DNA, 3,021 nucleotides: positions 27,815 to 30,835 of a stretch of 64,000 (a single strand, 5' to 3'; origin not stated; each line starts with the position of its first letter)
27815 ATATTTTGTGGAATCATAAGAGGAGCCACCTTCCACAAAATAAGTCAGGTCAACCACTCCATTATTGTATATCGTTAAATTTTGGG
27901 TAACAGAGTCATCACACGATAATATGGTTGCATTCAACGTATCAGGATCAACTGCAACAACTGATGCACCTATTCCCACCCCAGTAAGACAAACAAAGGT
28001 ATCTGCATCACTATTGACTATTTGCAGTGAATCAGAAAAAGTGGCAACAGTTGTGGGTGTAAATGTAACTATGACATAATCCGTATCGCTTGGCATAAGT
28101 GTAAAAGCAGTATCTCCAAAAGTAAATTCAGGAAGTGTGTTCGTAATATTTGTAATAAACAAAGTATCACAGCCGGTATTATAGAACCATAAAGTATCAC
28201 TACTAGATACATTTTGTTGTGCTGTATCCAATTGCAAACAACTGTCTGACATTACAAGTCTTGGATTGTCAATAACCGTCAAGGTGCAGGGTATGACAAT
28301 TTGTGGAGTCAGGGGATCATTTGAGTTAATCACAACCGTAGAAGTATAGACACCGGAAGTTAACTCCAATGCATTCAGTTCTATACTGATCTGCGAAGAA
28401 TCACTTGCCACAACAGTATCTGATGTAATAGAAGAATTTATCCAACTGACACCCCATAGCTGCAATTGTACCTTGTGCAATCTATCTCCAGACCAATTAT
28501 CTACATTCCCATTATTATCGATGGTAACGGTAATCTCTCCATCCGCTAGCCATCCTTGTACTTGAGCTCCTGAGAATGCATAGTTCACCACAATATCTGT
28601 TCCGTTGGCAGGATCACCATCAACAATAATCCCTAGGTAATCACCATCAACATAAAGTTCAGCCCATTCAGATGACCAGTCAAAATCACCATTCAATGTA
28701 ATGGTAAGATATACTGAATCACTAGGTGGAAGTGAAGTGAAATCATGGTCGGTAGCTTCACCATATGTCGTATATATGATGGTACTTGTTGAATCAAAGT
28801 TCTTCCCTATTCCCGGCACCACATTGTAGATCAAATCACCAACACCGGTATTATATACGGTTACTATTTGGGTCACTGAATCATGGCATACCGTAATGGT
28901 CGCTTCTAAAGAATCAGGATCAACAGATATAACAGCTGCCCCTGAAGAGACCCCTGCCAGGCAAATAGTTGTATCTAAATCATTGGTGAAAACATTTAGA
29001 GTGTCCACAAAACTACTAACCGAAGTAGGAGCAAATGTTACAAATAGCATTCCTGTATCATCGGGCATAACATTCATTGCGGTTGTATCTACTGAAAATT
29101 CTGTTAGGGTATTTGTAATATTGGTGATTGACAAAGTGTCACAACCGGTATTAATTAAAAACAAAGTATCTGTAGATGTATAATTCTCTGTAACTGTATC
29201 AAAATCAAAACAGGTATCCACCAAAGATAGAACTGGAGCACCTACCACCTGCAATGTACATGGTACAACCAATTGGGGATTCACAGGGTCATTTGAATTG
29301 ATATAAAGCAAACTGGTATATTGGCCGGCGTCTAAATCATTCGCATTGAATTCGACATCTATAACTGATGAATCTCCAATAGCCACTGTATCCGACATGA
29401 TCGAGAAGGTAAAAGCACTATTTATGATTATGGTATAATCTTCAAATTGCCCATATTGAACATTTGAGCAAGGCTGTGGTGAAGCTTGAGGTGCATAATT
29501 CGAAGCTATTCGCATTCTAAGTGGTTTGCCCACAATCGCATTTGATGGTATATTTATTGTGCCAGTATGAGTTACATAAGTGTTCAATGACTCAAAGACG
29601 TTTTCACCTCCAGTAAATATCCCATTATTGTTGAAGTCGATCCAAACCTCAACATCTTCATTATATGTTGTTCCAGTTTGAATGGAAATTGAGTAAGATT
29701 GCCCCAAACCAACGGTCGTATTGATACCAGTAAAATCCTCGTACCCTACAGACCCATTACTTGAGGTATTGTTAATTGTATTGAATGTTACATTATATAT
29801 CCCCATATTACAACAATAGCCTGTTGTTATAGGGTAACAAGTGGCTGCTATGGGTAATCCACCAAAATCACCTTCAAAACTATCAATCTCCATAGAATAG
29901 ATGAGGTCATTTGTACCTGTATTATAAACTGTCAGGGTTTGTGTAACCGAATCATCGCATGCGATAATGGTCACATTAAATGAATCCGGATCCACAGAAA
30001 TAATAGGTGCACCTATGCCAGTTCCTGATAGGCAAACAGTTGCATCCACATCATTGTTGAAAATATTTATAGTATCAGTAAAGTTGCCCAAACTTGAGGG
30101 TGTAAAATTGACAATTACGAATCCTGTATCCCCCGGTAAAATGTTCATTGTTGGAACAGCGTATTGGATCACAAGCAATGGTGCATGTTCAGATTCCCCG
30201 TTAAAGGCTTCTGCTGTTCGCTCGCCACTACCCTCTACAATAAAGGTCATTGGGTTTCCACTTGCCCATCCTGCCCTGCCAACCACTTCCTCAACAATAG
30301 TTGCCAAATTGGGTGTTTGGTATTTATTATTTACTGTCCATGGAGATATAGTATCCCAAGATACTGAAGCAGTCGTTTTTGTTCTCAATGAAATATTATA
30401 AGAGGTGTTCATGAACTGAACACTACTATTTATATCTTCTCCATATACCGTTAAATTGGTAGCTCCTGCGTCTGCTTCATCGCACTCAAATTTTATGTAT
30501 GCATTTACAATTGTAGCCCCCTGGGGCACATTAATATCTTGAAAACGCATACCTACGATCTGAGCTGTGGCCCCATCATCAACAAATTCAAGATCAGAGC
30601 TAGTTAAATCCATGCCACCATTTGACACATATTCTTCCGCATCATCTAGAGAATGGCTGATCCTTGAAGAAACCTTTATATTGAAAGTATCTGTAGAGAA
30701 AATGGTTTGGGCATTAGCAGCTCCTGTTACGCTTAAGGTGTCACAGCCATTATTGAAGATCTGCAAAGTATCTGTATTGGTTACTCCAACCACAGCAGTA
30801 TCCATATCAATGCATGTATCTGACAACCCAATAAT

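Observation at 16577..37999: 21.4-kb gene: a 17-unit beta-sandwich-like stalk whose same loop is repeatedly used to host nested foreign domains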

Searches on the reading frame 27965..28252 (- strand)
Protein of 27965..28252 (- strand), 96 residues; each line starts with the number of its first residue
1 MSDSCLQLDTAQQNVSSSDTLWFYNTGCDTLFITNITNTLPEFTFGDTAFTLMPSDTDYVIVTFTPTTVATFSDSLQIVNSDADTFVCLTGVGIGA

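Call 73: find_related_loci(query=A8, collection=genome_contigs, flank=10000)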
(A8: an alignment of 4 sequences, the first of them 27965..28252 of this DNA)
Query A8 (96 aa) in genome_contigs; peptide patterns used: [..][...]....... (x = any residue, [..] = any of these).
17 stretches matched a pattern; 13 encode a relative of the query (tblastn E <= 1e-3); 11 distinct loci.
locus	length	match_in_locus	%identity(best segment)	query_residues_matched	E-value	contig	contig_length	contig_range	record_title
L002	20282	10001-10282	56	1-94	2e-31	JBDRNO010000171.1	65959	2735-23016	MAG: Bacteroidota bacterium isolate MEGAHIT-group-1.892 k141_4861349, whole genome shotgun sequence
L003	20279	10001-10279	48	1-93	3e-27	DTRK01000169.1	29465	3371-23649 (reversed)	MAG TPA_asm: Flavobacteriales bacterium isolate UWMA-0023 NODE_376_length_29465_cov_0.816625, whole genome shotgun seque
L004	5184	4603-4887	46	1-95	8e-23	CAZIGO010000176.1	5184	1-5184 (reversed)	MAG TPA_asm: uncultured Chitinophagales bacterium isolate SRP185896_co1_84 genome assembly, contig: NODE_19820_length_51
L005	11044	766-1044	43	4-96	3e-21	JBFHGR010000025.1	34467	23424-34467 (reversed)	MAG: Parvicella sp. isolate Mix_sand07.2021.05.G.16 k141_2424522_length_34467_cov_14.3813, whole genome shotgun sequence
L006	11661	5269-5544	37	5-96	2e-19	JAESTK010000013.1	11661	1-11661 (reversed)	MAG: Flavobacteriales bacterium isolate NORP312 CoAssembly_4329918, whole genome shotgun sequence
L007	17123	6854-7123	40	2-91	2e-18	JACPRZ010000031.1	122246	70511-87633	MAG: Bacteroidetes bacterium isolate NC_groundwater_692_Ag_S-0.2um_43_10 S36_SO-2_scaffold_220723, whole genome shotgun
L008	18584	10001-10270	42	2-91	2e-18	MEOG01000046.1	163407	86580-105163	MAG: Bacteroidetes bacterium GWF2_35_48 gwf2_scaffold_214, whole genome shotgun sequence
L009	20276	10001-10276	37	2-93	2e-14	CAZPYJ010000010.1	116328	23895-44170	MAG TPA_asm: uncultured Lentimicrobiaceae bacterium isolate SRP241326_co4_23 genome assembly, contig: NODE_257_length_11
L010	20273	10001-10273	31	6-96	2e-13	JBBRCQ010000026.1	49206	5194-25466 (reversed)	MAG: Bacteroidales bacterium isolate Co_metawrap_2410 Cmw_2410_k141_3752525_length_49206_cov_23.9339, whole genome shotg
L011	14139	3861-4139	28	2-94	9e-9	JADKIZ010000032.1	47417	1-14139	MAG: Flavobacteriales bacterium isolate Skiv_18-Q3-R9-52_MAXAC.254 tig00049868-10-471500, whole genome shotgun sequence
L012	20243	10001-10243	34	25-96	3e-6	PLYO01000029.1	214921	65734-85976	MAG: Ignavibacteriae bacterium isolate palsa_1295 73.20120700_P3D.263_contig_68328, whole genome shotgun sequence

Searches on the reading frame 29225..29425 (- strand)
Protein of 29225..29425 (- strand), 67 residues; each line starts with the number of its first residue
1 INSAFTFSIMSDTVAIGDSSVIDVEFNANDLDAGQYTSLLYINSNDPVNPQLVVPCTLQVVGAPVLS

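Call 11: search_protein_families(library=pfam, proteins=[window:29225-29425:-], max_evalue=1)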
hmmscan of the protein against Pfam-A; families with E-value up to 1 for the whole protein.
window:29225-29425:- (67 aa): 2 families
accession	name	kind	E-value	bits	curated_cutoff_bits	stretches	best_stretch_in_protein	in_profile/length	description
PF22544.2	HYDIN_VesB_CFA65-like_Ig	-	0.00018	22.1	25.5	1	2-48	46-89/100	HYDIN/CFA65/VesB-like, Ig-like domain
PF07610.17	DUF1573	-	0.13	12.8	26.1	1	9-47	49-86/98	Protein of unknown function (DUF1573)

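Call 12: search_protein_families(library=ncbifam, proteins=[window:29225-29425:-], max_evalue=1)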
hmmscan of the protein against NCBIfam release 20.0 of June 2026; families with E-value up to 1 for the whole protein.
window:29225-29425:- (67 aa): 0 families

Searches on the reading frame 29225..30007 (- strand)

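Call 11: search_protein_families(library=pfam, proteins=[window:29225-30007:-], max_evalue=1)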
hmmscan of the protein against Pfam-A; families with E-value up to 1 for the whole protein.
window:29225-30007:- (261 aa): 3 families
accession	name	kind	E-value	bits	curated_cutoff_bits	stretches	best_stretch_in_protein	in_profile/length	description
PF20009.4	GEVED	-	9.1e-19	68.5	24.4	1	119-193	2-77/78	GEVED domain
PF22544.2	HYDIN_VesB_CFA65-like_Ig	-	7.3e-11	42.6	25.5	2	1-48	1-49/100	HYDIN/CFA65/VesB-like, Ig-like domain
PF07610.17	DUF1573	-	0.0026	18.2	26.1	0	203-241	49-86/98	Protein of unknown function (DUF1573)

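Call 12: search_protein_families(library=ncbifam, proteins=[window:29225-30007:-], max_evalue=1)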
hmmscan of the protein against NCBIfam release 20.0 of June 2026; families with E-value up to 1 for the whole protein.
window:29225-30007:- (261 aa): 2 families
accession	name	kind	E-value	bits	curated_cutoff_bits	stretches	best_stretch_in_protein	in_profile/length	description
NF047971.1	ThermolysLepto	equivalog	7.7e-12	44.2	1350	1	62-197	630-773/776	M4 family metalopeptidase thermolysin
NF012200.0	choice_anch_D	domain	0.0055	17.2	45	1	4-87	18-99/108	choice-of-anchor D domain-containing protein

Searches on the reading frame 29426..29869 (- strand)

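Call 11: search_protein_families(library=pfam, proteins=[window:29426-29869:-], max_evalue=1)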
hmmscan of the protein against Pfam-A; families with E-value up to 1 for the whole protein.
window:29426-29869:- (148 aa): 1 family
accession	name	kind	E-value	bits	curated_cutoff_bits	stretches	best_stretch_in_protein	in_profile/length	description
PF20009.4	GEVED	-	2.6e-19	70.3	24.4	1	73-147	2-77/78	GEVED domain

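Call 12: search_protein_families(library=ncbifam, proteins=[window:29426-29869:-], max_evalue=1)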
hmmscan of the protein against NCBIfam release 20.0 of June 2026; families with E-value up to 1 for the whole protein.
window:29426-29869:- (148 aa): 2 families
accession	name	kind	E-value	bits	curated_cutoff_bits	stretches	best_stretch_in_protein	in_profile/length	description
NF047971.1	ThermolysLepto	equivalog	4.2e-11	41.7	1350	1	21-147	635-769/776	M4 family metalopeptidase thermolysin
NF041335.1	surf_glcprot_Halo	equivalog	0.019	13.1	1100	1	47-94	39-89/862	ArtA-dependent S-layer glycoprotein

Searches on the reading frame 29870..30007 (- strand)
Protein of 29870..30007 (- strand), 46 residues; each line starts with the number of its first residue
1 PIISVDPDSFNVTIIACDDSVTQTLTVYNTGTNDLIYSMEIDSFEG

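Call 11: search_protein_families(library=pfam, proteins=[window:29870-30007:-], max_evalue=1)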
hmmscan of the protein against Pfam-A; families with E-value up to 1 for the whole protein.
window:29870-30007:- (46 aa): 3 families
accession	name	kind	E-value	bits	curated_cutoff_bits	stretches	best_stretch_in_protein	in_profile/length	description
PF22544.2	HYDIN_VesB_CFA65-like_Ig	-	4.8e-05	24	25.5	1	1-39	1-40/100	HYDIN/CFA65/VesB-like, Ig-like domain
PF25248.1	Ig_CFAP65_8th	-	0.024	14.9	25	1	3-42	4-43/128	CFAP65, eight Ig-like domain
PF24291.1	Ig_CFAP65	-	0.13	12.5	27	1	14-44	21-51/121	Cilia- and flagella-associated protein 65-like, Ig-like domain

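Call 12: search_protein_families(library=ncbifam, proteins=[window:29870-30007:-], max_evalue=1)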
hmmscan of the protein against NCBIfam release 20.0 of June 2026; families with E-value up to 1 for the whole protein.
window:29870-30007:- (46 aa): 1 family
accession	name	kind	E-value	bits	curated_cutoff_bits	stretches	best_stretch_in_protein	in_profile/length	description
NF012200.0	choice_anch_D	domain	0.016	15.7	45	1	3-39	17-52/108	choice-of-anchor D domain-containing protein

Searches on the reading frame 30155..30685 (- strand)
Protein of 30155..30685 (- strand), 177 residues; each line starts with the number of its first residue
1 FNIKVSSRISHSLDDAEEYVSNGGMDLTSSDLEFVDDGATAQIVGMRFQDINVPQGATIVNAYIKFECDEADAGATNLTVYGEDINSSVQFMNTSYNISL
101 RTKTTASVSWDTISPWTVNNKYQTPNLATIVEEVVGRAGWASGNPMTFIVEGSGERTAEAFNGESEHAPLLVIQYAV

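Call 11: search_protein_families(library=pfam, proteins=[window:30155-30685:-], max_evalue=1)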
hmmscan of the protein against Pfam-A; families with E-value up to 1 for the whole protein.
window:30155-30685:- (177 aa): 0 families

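Call 12: search_protein_families(library=ncbifam, proteins=[window:30155-30685:-], max_evalue=1)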
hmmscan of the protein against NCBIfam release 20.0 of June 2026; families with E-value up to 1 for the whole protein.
window:30155-30685:- (177 aa): 0 families

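Call 20: search_solved_structures(query=A3, max_evalue=1)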
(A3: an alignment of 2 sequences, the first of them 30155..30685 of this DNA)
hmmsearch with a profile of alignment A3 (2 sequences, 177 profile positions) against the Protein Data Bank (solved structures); distinct sequences matched with E-value up to 1: 0.

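Call 21: find_homologous_proteins(query=A3, max_evalue=0.001)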
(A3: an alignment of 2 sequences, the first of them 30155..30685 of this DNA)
Query A3 (2 sequences) (177 aa, profile of the alignment): 54 proteins with E <= 0.001 among 627 candidates.
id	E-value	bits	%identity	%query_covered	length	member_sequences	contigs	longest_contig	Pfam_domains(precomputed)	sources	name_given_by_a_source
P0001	3.1e-56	208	55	97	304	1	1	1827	-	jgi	-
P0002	2.9e-54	201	49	93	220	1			-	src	-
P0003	1.1e-53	200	51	98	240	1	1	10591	-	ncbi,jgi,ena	-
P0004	9.6e-53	196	52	98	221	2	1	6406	-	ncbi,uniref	ncbi:hypothetical protein, partial [Maribacter sp.]|uniref:hypothetical protein n=1 Tax=Maribacter s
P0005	2.3e-51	192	46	77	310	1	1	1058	PF22352.3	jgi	-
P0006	1.8e-49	186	52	97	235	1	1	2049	-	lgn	-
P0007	1.5e-47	180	53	95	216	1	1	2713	-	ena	-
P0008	1.6e-47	179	53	95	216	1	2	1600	-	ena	-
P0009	2.9e-47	179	52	95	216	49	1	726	-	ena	-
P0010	5.0e-47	178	53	95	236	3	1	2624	-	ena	-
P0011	5.9e-47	178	53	95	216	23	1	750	-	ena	-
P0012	1.3e-46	177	49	92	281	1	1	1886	-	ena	-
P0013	2.4e-46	176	49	95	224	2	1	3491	PF17963.8,PF17892.8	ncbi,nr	ncbi:MAG: hypothetical protein KJO36_01530, partial [Acidimicrobiia bacterium]|nr:hypothetical prote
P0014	2.5e-46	176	53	95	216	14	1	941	-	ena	-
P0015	2.6e-46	176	47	98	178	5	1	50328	-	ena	-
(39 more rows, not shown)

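Call 94: search_solved_structures(query=A9, max_evalue=1)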
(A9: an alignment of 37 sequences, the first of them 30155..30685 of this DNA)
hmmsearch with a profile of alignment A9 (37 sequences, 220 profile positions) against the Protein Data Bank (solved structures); distinct sequences matched with E-value up to 1: 1.
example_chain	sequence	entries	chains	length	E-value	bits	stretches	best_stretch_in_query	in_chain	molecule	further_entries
3h4l_A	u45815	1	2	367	0.36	13.2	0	146-180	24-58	DNA mismatch repair protein PMS1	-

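Call 95: search_protein_families(library=ncbifam, alignment_id=A9, max_evalue=0.01)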
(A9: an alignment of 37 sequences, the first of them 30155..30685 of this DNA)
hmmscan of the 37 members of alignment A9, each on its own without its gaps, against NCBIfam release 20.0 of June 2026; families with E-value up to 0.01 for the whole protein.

A. member 1, window:30155-30685:- (177 aa): 0 families

B. families by the number of members that match (of 37 scanned): 19 families
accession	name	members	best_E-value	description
NF033679.1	DNRLRE_dom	6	0.00027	DNRLRE domain-containing protein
NF041578.1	betaarabinsidaseHypBA2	2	0.00043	beta-L-arabinobiosidase HypBA2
NF041611.1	exoglucan_CbhB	1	1.7e-07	exoglucanase CbhB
NF012211.1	tand_rpt_95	1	7.5e-06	tandem-95 repeat protein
NF038129.1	PEP_NF038129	1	8.6e-05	NF038129 family PEP-CTERM protein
NF041538.1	PEP_EDSA_1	1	0.00013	EDSAP-1 family PEP-CTERM protein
TIGR02595.1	PEP_CTERM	1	0.00015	PEP-CTERM sorting domain-containing protein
NF038125.1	PEP_CTERM_THxN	1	0.00026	THxN family PEP-CTERM protein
NF058578.1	CPR_pilus_PamR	1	0.00038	pilus system RbmA-like protein PamR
NF038126.1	PEP_CTERM_FxDxF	1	0.0004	FxDxF family PEP-CTERM protein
NF045522.1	MXAN_2561_fam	1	0.0014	MXAN_2561 family MXYO-CTERM-anchored protein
TIGR02448.1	TIGR02448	1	0.0017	conserverd hypothetical protein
NF033554.9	floc_PepA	1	0.0023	flocculation-associated PEP-CTERM protein PepA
NF038120.1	PEP_CTERM_QFxxD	1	0.0026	NF038120 family PEP-CTERM protein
TIGR00879.1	SP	1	0.0027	sugar porter family MFS transporter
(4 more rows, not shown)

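Call 96: search_protein_families(library=pfam, alignment_id=A9, max_evalue=0.05)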
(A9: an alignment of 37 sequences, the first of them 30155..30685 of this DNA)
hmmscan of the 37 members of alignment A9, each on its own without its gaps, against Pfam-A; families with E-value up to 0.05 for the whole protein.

A. member 1, window:30155-30685:- (177 aa): 0 families

B. families by the number of members that match (of 37 scanned): 12 families
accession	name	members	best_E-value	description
PF18911.6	PKD_4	2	1.5e-20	PKD domain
PF22352.2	K319L-like_PKD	2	3.8e-06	K319L-like, PKD domain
PF00801.26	PKD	1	4.7e-12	PKD domain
PF17963.7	Big_9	1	6.4e-09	Bacterial Ig domain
PF17892.7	Cadherin_5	1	2.9e-05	Cadherin-like domain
PF07589.16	PEP-CTERM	1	0.00012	PEP-CTERM motif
PF24489.1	Ig_J_second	1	0.0012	Tip attachment protein J second Ig-like domain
PF09498.15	DUF2388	1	0.0025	Protein of unknown function (DUF2388)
PF16403.11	Bact_surface_Ig-like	1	0.0086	Bacterial surface protein, Ig-like domain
PF09885.14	DUF2112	1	0.026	Uncharacterized protein conserved in archaea (DUF2112)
PF16580.11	Astro_capsid_p2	1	0.027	C-terminal tail of astrovirus capsid projection or spike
PF19410.4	DUF5980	1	0.046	Family of unknown function (DUF5980)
